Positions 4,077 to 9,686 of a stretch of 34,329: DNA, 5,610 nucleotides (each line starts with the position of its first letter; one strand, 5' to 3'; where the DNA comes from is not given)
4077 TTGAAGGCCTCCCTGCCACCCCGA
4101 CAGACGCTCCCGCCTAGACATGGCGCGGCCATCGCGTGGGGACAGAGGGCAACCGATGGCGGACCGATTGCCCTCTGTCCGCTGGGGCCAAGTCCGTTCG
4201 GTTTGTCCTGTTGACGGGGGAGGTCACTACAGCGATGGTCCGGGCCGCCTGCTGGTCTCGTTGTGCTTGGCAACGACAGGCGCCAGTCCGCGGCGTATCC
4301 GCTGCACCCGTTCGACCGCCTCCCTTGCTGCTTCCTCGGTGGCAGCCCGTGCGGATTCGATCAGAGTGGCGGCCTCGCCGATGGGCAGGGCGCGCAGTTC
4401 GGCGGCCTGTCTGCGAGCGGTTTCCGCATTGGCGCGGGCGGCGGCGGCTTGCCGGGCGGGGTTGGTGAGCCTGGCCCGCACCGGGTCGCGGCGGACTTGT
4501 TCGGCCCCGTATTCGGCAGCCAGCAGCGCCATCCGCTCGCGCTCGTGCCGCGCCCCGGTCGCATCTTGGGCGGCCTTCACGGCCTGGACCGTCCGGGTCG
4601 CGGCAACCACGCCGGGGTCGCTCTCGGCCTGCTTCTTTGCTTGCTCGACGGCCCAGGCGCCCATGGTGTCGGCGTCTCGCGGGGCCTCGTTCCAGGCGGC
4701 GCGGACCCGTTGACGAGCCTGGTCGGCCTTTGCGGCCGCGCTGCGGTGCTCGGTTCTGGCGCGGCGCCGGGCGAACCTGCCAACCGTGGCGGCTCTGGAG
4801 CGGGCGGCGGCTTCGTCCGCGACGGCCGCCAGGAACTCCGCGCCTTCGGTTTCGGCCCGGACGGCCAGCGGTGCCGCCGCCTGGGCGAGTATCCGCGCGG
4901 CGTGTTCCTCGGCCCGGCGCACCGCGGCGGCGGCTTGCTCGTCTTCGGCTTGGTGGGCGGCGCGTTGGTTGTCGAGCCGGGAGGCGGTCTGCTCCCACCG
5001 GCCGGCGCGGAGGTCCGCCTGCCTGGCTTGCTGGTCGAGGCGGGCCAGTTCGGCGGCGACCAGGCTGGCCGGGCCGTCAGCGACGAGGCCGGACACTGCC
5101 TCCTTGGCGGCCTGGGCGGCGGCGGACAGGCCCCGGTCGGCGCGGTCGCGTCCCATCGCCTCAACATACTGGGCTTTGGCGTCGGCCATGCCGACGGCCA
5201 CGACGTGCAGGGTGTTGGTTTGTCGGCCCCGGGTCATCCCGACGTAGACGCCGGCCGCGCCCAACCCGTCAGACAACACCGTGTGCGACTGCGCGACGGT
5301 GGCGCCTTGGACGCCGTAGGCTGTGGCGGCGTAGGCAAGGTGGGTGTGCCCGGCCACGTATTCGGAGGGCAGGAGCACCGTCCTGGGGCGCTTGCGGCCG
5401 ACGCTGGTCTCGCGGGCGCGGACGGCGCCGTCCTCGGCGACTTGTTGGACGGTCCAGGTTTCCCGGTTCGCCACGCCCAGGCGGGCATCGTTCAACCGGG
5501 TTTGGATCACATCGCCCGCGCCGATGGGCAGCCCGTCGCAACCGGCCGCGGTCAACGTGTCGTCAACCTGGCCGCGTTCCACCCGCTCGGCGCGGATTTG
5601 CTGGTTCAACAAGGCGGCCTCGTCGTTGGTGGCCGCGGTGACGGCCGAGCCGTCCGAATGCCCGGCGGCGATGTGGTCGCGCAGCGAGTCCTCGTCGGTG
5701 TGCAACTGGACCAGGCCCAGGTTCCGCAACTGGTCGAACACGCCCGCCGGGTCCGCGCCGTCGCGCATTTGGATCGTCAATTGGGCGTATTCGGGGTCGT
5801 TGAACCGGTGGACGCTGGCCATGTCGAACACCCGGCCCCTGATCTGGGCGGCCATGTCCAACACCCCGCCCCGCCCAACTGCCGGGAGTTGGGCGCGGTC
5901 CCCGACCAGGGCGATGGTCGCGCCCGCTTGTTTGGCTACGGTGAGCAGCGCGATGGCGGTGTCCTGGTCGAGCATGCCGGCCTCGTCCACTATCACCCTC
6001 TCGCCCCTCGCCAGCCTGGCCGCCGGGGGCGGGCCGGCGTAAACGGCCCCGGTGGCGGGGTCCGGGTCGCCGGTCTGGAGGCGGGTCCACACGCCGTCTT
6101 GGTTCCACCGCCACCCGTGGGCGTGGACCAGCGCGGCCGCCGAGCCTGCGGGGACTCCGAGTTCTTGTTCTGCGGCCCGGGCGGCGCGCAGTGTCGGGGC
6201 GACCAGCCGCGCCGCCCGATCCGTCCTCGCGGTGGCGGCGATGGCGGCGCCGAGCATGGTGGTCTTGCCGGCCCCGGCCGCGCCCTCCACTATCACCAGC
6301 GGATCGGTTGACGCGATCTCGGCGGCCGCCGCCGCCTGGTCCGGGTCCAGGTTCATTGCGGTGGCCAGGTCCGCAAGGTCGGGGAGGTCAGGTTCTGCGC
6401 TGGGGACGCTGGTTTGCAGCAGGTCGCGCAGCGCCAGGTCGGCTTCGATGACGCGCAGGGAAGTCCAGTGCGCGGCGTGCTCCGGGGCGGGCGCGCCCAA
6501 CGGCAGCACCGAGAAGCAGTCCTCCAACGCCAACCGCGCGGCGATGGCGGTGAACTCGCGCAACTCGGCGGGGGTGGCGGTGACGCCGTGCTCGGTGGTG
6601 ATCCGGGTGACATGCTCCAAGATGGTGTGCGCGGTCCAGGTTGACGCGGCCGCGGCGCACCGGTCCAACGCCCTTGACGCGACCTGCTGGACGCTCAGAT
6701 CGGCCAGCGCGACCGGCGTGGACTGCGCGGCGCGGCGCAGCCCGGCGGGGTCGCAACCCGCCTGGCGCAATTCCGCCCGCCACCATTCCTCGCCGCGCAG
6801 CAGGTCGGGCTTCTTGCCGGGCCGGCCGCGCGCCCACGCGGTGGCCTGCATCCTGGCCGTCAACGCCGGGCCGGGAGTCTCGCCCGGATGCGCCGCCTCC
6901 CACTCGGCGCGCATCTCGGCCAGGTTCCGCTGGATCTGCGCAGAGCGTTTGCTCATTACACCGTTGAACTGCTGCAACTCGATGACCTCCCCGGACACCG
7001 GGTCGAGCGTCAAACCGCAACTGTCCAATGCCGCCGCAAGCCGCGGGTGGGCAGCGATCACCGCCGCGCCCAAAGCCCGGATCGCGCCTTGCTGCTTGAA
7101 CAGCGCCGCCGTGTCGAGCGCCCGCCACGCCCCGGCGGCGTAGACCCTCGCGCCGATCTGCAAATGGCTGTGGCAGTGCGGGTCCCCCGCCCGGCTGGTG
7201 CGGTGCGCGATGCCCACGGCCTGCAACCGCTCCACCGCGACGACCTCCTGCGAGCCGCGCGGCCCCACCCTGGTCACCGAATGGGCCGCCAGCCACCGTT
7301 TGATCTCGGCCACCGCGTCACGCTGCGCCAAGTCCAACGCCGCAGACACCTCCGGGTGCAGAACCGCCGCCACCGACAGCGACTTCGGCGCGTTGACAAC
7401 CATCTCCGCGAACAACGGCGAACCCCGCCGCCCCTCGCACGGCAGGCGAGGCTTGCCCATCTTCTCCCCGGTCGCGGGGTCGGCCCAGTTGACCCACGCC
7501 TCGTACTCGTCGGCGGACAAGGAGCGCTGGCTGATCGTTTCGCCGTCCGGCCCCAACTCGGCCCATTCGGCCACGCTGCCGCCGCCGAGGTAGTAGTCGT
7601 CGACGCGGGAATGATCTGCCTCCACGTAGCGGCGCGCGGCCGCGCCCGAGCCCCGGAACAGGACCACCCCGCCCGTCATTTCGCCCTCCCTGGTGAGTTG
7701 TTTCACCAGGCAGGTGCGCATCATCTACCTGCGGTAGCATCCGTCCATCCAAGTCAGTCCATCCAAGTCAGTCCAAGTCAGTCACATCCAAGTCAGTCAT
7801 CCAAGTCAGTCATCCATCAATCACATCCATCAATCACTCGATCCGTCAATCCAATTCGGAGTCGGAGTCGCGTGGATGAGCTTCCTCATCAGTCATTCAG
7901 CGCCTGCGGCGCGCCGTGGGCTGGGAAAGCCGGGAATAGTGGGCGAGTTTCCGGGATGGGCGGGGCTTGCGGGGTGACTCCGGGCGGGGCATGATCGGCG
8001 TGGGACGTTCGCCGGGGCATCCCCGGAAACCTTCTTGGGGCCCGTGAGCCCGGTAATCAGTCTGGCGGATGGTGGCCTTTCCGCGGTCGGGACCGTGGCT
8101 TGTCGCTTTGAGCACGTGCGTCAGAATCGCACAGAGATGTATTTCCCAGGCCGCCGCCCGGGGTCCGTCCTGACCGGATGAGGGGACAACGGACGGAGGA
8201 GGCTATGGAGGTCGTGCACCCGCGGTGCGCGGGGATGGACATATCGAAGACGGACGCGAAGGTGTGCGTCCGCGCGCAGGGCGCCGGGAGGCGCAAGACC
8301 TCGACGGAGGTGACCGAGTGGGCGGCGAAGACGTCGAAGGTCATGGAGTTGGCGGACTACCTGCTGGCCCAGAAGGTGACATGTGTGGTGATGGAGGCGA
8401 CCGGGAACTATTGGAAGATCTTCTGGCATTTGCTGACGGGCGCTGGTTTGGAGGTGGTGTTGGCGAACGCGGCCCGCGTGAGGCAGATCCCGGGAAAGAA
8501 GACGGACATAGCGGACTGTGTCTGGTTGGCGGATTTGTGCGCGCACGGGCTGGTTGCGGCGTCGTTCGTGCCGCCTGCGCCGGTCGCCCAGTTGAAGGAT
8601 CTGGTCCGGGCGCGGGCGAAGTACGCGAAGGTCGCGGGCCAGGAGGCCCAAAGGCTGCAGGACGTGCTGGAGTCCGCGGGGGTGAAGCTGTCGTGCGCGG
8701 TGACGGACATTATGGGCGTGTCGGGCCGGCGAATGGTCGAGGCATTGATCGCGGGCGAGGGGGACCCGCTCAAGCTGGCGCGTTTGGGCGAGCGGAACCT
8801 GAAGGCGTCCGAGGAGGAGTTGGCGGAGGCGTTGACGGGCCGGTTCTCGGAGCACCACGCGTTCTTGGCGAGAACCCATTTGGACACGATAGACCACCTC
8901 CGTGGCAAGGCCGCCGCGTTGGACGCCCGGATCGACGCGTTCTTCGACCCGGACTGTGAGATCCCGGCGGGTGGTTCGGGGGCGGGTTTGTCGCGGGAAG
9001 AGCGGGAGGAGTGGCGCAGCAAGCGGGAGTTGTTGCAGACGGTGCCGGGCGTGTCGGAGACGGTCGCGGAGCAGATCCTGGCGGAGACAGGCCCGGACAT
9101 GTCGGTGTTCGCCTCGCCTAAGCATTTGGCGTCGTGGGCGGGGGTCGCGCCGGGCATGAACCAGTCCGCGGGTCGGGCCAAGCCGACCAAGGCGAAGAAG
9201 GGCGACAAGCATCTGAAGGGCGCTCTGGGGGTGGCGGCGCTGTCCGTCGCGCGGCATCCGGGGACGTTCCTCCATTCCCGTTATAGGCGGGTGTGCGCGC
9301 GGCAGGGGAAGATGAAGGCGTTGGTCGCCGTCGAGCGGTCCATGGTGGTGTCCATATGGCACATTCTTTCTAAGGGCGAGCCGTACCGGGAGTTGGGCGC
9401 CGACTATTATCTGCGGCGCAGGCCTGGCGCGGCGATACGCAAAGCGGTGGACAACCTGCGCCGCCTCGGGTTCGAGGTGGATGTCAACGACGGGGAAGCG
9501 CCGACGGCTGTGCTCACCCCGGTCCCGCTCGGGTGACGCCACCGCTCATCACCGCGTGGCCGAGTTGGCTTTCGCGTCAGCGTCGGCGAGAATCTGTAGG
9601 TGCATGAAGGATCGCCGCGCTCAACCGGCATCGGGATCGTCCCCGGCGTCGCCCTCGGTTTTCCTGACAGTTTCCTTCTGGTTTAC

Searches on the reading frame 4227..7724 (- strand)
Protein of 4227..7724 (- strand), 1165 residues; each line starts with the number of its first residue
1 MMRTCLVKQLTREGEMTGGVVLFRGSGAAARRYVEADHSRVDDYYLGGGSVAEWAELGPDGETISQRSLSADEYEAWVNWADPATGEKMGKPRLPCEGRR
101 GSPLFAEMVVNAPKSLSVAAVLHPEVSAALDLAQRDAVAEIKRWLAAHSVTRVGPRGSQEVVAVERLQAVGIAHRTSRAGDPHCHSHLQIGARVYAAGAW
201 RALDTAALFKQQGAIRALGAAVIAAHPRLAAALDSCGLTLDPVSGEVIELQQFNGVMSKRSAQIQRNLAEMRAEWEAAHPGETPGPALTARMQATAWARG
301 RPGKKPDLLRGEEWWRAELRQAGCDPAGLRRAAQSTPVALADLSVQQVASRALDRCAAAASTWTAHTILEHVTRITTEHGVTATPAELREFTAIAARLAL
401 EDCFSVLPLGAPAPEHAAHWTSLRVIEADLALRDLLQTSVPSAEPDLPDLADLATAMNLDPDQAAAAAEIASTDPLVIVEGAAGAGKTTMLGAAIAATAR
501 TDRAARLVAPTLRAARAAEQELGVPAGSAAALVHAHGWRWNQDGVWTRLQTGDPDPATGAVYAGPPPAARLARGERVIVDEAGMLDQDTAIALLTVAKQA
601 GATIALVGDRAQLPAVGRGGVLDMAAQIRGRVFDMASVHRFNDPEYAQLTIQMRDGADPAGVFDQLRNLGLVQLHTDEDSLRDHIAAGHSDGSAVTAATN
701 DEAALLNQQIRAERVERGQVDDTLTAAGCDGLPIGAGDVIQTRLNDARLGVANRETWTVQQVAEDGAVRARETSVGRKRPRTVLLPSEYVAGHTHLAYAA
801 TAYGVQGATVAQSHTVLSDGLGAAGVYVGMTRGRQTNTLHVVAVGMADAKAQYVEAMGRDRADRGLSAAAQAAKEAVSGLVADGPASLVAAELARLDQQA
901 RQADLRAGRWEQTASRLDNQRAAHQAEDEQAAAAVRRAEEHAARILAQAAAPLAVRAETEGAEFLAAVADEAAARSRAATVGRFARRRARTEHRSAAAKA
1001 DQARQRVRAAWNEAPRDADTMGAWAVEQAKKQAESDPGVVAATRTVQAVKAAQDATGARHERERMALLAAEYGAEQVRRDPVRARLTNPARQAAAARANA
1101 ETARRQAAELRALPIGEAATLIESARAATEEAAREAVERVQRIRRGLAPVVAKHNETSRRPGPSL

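Call 26: search_protein_families(library=pfam, max_evalue=0.001, proteins=[window:4227-7724:-])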
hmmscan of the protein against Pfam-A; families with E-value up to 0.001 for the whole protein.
window:4227-7724:- (1165 aa): 4 families
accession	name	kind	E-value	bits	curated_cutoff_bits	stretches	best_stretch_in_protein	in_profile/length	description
PF08751.17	TrwC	-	4.9e-42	144.9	25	1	29-321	3-285/286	TrwC relaxase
PF13604.12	AAA_30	-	2.3e-39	135.6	27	1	459-676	2-190/191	AAA domain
PF13245.12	AAA_19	-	1.8e-15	57.8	25.1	1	466-618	3-134/134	AAA domain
PF01443.25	Viral_helicase1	-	1.4e-05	25.5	21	0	573-616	59-100/228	Viral superfamily 1 RNA helicase core domain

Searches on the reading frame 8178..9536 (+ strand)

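Call 26: search_protein_families(library=pfam, max_evalue=0.001, proteins=[window:8178-9536:+])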
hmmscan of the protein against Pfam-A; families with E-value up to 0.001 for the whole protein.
window:8178-9536:+ (452 aa): 2 families
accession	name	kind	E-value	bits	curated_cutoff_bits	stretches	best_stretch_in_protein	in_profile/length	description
PF02371.22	Transposase_20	-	6.6e-20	71.7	21.3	1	284-363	2-80/87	Transposase IS116/IS110/IS902 family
PF01548.23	DEDD_Tnp_IS110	-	4.6e-19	69.1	29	1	18-166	1-152/155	Transposase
